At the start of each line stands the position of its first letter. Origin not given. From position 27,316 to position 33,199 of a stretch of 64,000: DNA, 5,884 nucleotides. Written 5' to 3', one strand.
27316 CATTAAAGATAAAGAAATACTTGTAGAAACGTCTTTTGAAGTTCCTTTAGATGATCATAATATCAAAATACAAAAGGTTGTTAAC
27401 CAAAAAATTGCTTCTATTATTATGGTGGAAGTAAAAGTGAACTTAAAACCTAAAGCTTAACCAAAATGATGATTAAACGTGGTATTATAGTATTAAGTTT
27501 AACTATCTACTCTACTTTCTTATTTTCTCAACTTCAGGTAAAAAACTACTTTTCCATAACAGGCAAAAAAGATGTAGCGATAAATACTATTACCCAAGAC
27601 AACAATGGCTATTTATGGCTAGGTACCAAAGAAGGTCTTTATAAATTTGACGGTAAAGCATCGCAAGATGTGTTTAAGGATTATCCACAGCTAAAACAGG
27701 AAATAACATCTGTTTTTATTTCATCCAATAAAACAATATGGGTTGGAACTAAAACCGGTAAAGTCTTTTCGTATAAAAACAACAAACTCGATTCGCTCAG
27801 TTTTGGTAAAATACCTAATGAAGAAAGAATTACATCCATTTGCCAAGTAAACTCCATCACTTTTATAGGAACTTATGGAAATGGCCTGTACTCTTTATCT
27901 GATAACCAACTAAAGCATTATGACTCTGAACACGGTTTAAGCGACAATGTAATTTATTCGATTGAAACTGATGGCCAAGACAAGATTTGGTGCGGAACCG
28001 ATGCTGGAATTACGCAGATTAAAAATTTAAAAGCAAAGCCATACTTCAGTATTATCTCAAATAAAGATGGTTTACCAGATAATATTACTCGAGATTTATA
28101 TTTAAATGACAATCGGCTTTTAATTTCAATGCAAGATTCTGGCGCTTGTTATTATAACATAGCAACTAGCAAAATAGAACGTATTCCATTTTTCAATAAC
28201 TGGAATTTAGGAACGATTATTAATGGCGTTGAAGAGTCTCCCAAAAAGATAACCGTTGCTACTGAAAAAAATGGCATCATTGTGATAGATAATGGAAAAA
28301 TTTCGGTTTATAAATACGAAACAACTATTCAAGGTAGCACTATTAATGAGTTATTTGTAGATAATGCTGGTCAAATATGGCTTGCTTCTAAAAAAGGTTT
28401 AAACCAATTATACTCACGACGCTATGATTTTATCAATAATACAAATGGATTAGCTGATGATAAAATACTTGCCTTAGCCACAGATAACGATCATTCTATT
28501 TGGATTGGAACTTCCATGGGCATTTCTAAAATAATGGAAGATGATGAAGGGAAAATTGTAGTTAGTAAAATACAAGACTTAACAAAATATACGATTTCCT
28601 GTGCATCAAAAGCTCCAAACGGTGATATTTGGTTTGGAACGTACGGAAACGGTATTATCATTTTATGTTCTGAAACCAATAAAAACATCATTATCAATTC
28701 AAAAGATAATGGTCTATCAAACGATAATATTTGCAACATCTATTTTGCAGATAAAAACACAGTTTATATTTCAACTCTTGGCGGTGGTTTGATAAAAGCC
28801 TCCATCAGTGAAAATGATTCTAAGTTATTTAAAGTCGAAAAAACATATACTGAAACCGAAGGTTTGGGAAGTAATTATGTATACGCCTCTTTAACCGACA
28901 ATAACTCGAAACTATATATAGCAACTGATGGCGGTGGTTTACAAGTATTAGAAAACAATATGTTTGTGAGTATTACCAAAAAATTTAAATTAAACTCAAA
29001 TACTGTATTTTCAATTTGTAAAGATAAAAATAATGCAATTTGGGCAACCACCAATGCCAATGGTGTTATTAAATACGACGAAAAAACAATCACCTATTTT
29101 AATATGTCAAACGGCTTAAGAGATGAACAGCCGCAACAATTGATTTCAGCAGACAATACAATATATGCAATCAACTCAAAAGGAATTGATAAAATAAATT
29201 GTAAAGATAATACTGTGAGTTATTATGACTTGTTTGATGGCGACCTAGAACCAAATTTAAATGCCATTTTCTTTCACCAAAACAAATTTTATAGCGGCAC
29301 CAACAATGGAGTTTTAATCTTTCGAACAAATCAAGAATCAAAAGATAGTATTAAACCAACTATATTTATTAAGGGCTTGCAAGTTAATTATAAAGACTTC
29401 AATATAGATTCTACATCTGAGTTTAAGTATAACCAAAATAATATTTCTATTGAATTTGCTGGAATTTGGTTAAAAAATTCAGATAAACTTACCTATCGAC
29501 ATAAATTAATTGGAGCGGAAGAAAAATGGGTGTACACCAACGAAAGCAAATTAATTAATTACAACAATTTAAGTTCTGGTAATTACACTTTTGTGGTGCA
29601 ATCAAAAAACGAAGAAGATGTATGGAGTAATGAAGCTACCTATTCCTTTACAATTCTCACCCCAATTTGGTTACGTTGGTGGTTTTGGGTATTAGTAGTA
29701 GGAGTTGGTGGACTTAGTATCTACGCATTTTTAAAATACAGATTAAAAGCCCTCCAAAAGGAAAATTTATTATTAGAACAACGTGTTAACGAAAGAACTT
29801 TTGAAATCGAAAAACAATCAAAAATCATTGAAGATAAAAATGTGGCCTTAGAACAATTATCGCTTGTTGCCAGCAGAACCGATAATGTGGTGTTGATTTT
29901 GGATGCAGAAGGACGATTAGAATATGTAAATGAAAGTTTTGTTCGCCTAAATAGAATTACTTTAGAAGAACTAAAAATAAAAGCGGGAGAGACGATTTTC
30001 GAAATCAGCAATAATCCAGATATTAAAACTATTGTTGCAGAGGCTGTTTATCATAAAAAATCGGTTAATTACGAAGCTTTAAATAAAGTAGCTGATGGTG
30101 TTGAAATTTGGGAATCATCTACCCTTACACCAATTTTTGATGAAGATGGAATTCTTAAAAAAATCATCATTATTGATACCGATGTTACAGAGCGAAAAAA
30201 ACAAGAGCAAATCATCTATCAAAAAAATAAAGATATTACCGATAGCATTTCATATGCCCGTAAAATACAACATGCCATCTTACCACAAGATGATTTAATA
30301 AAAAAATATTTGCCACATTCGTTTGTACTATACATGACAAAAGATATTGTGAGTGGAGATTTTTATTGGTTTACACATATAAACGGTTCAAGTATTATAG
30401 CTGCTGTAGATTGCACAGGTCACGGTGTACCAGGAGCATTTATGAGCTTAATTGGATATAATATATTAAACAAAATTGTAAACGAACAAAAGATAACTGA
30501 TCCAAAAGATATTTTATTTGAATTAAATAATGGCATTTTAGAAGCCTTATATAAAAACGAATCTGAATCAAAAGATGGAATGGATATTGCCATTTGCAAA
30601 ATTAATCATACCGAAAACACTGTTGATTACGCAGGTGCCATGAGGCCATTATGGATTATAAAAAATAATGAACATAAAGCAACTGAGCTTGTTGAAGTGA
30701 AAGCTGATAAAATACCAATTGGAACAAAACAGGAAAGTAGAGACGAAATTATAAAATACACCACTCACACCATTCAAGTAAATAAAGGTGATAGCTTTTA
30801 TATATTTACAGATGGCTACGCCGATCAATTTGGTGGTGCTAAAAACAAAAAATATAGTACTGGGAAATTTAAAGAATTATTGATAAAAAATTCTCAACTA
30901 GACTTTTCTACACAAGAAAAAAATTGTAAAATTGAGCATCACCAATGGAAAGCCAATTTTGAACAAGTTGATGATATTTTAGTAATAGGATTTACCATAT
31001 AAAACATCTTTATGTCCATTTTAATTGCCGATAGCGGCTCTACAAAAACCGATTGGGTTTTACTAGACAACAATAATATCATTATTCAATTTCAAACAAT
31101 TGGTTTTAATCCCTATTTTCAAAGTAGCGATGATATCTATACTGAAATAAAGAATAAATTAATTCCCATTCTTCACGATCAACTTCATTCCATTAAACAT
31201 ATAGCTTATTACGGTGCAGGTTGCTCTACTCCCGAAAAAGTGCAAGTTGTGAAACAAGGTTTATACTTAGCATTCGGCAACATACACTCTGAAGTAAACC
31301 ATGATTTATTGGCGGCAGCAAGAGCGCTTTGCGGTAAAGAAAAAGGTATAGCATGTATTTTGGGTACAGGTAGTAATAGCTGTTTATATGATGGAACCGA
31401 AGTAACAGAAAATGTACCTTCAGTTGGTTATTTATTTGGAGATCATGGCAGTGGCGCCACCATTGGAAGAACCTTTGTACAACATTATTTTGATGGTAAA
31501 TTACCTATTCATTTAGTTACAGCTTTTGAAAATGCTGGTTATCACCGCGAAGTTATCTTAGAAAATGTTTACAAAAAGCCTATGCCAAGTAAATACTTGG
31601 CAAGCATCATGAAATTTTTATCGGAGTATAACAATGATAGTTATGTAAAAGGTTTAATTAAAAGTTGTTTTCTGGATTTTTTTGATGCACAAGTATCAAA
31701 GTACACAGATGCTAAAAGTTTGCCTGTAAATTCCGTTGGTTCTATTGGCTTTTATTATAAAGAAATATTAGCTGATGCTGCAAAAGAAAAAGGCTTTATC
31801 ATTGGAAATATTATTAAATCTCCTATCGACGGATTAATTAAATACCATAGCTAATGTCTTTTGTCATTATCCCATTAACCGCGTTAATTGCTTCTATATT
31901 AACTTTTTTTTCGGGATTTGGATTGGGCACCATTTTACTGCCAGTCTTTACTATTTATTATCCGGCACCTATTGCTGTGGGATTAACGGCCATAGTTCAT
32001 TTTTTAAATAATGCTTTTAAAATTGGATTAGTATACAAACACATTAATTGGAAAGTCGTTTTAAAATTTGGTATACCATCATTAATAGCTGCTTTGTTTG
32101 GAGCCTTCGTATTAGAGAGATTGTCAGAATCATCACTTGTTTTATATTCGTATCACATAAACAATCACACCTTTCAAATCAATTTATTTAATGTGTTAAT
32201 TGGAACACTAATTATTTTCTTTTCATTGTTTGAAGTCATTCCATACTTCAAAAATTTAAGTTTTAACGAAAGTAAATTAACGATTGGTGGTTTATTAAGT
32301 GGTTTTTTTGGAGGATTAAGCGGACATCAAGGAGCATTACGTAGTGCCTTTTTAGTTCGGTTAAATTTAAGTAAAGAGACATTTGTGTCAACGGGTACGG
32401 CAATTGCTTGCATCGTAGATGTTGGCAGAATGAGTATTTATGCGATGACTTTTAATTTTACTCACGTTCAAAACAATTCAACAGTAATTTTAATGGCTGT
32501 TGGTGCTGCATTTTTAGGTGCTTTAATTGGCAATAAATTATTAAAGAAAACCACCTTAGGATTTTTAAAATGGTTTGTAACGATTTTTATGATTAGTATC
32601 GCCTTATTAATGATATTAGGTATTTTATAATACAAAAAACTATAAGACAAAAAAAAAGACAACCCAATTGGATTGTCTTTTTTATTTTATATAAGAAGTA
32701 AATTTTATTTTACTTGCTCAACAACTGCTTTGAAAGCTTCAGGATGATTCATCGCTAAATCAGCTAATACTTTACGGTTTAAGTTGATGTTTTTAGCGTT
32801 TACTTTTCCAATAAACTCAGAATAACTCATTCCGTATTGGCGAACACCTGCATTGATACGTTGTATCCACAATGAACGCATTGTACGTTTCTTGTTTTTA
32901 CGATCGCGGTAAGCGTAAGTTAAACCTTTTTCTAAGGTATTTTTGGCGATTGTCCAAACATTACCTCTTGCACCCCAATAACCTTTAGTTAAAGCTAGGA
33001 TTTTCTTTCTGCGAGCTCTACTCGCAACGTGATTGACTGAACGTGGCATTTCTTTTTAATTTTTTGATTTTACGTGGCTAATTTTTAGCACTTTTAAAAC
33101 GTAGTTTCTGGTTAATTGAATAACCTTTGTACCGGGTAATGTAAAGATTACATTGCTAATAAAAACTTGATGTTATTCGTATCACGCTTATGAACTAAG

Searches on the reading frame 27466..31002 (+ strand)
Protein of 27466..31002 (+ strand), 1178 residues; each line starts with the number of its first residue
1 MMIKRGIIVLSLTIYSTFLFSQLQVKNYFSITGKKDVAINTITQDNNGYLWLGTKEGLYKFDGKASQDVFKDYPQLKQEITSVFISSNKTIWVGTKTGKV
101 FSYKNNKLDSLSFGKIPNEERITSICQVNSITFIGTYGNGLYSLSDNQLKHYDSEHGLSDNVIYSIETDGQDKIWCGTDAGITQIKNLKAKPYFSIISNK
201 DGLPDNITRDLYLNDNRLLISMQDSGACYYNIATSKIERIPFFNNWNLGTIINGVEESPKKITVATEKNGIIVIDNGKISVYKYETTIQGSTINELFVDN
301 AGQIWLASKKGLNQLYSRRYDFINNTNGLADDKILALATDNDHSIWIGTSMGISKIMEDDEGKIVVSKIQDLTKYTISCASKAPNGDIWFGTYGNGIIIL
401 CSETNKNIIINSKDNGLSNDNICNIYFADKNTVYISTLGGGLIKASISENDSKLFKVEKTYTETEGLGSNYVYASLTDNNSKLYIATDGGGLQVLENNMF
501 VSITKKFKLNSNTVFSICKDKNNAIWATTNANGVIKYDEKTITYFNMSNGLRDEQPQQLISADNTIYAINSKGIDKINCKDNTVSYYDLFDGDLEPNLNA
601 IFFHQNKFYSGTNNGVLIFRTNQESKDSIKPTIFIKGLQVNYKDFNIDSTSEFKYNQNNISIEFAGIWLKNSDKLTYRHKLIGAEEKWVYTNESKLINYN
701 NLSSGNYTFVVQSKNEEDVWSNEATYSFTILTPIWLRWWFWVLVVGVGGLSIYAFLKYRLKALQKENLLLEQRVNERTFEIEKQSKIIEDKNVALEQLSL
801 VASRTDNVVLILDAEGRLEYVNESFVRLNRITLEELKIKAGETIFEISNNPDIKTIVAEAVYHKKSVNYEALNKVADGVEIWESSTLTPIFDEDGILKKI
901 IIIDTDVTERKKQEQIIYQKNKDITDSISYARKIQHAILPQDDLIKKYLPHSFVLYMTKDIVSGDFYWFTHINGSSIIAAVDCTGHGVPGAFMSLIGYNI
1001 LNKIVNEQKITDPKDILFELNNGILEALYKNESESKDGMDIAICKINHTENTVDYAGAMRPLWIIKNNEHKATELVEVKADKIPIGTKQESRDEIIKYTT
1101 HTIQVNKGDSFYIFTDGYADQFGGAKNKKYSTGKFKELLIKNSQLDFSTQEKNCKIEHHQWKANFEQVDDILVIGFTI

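Call 6: search_protein_families(library=pfam, proteins=[window:27466-31002:+], max_evalue=0.01)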
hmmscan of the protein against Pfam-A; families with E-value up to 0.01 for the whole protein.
window:27466-31002:+ (1178 aa): 6 families
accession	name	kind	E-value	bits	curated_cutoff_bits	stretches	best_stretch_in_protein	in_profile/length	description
PF07494.17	Reg_prop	-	1.1e-27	93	20.4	0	36-55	4-23/24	Two component regulator propeller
PF07228.17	SpoIIE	-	3.6e-14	53.6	25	1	976-1174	5-187/192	Stage II sporulation protein E (SpoIIE)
PF07495.19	Y_Y_Y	-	3.2e-13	49.8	26.6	1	671-731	4-65/65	Y_Y_Y domain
PF08448.16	PAS_4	-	7.8e-09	36.2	23.1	1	807-911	6-109/110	PAS fold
PF13426.13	PAS_9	-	3.9e-08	34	27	1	808-909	3-103/103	PAS domain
PF23748.1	Beta-prop_LRRK2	-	0.00021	20.8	26.9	0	75-101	271-297/359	LRRK2 beta propeller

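Call 7: search_protein_families(library=ncbifam, proteins=[window:27466-31002:+], max_evalue=0.01)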
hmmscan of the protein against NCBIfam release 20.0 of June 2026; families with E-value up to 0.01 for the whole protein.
window:27466-31002:+ (1178 aa): 11 families
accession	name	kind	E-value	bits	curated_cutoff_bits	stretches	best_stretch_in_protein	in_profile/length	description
NF038263.1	prot_phos_SiaA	equivalog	5.8e-50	170.5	700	1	914-1178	401-657/658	biofilm regulation protein phosphatase SiaA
NF008467.0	PRK11359.1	equivalog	7.8e-09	34.1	857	1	797-916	137-257/800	oxygen-sensing cyclic-di-GMP phosphodiesterase DosP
NF052228.1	T9SS_PorZ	equivalog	1.7e-07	30.1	260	2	266-438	451-653/757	type IX secretion system anionic LPS delivery protein PorZ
TIGR00229.1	sensory_box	domain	2.5e-07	30.9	22.9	1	796-915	5-124/126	PAS domain S-box protein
NF010077.0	PRK13559.1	subfamily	4.2e-05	22.6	361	1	855-916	105-166/364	hypothetical protein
NF052652.1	YtvA_fam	equivalog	6.4e-05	22.6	250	1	818-926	25-133/243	YtvA family blue-light photoreceptor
NF010076.0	PRK13557.1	subfamily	7.7e-05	21.3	631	1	820-922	57-159/540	histidine kinase famiy protein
NF052574.1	HisKinEspCMyxo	equivalog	0.00023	19.5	1200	1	790-912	275-403/785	serine histidine kinase EspC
NF052306.1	BluLightHisKinLov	equivalog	0.00027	19.9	450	1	822-917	51-146/334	blue-light-activated histidine kinase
NF053781.1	cdiGMPphdstlr2612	equivalog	0.0025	15.5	1600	1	779-929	137-289/1268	Tlr1612 family c-di-GMP phosphodiesterase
NF045675.1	PhdiestaseDibA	equivalog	0.0075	14.7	980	0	780-915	62-197/623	phosphodiesterase DibA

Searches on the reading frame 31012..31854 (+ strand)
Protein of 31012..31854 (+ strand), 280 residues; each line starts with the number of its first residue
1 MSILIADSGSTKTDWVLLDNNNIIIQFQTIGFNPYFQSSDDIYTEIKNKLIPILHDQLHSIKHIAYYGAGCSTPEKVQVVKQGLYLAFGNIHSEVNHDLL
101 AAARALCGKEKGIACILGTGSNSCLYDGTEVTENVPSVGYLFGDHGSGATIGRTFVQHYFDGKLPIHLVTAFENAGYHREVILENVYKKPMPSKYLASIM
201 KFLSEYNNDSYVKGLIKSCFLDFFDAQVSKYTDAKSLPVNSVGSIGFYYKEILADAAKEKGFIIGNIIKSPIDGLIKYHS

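Call 6: search_protein_families(library=pfam, proteins=[window:31012-31854:+], max_evalue=0.01)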
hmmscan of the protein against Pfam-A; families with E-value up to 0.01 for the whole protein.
window:31012-31854:+ (280 aa): 1 family
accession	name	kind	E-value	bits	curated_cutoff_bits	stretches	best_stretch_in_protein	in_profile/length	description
PF01869.26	BcrAD_BadFG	-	0.0067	16.4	31.5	0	7-153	4-149/271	BadF/BadG/BcrA/BcrD ATPase family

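Call 7: search_protein_families(library=ncbifam, proteins=[window:31012-31854:+], max_evalue=0.01)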
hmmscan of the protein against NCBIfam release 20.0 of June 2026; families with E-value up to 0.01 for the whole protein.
window:31012-31854:+ (280 aa): 1 family
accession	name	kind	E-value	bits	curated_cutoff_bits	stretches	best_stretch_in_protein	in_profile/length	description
NF046058.1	NagK_SO3507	equivalog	0.00018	21.1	370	1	95-159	105-168/295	N-acetylglucosamine kinase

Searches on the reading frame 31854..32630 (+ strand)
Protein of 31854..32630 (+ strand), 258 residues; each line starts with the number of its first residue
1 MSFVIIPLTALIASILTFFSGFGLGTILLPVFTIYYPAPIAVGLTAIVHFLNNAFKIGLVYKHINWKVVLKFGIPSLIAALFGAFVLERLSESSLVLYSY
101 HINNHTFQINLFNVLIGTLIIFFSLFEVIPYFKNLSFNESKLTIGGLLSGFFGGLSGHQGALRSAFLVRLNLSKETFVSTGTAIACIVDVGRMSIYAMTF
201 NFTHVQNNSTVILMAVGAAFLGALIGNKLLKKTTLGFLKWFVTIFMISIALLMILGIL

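Call 6: search_protein_families(library=pfam, proteins=[window:31854-32630:+], max_evalue=0.01)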
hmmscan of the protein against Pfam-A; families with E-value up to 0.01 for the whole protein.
window:31854-32630:+ (258 aa): 1 family
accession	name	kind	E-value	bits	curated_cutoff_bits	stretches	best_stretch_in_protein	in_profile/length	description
PF01925.25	TauE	-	9.7e-24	84.8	32.6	1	8-253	3-237/237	Sulfite exporter TauE/SafE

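Call 7: search_protein_families(library=ncbifam, proteins=[window:31854-32630:+], max_evalue=0.01)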
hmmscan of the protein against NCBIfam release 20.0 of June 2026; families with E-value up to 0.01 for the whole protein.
window:31854-32630:+ (258 aa): 1 family
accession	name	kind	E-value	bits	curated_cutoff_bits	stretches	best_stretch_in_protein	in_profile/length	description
NF040961.1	MamO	equivalog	0.00035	19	800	1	205-253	599-647/648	magnetosome protein MamO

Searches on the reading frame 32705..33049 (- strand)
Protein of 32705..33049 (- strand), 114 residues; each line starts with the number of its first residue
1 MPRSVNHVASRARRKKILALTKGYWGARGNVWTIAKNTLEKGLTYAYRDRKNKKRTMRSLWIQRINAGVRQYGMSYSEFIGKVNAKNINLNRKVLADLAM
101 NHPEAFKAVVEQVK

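Call 50: search_protein_families(library=pfam, proteins=[window:32705-33049:-], max_evalue=0.001)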
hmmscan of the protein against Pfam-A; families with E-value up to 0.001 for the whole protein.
window:32705-33049:- (114 aa): 1 family
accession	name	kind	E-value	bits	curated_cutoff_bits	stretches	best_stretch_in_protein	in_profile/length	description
PF00453.23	Ribosomal_L20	-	4.5e-43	146.2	30.8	1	3-108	1-106/107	Ribosomal protein L20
